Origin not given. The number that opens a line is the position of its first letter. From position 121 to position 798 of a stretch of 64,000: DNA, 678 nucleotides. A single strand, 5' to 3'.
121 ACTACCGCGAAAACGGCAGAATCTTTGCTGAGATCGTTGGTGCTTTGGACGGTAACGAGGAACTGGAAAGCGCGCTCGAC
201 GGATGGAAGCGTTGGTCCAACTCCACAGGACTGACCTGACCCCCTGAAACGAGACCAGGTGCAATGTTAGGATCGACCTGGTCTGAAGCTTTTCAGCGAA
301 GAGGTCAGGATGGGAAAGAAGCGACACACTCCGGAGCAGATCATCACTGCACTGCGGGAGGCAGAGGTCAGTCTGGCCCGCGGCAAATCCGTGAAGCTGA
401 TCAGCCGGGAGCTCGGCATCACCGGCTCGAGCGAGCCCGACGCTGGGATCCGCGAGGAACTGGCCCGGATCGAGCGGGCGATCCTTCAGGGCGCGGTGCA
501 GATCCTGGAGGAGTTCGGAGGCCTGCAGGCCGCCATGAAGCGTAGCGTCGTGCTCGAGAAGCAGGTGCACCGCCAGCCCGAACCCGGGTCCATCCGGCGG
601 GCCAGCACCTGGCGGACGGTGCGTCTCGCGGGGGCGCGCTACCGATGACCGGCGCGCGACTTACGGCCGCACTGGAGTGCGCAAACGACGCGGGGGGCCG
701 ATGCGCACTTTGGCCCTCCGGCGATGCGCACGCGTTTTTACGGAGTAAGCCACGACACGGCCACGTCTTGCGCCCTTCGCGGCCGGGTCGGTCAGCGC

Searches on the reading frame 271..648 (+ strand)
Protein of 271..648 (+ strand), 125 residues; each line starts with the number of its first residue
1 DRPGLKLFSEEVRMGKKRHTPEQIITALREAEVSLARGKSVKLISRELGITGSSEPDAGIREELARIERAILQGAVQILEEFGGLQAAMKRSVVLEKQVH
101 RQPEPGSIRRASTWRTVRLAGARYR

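Call 71: search_protein_families(library=pfam, proteins=[window:271-648:+], max_evalue=0.01)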
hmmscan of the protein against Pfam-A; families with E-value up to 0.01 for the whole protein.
window:271-648:+ (125 aa): 1 family
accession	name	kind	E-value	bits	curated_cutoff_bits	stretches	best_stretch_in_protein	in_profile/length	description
PF01527.26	HTH_Tnp_1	-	0.00066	20.3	24.1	1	15-51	2-36/75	Transposase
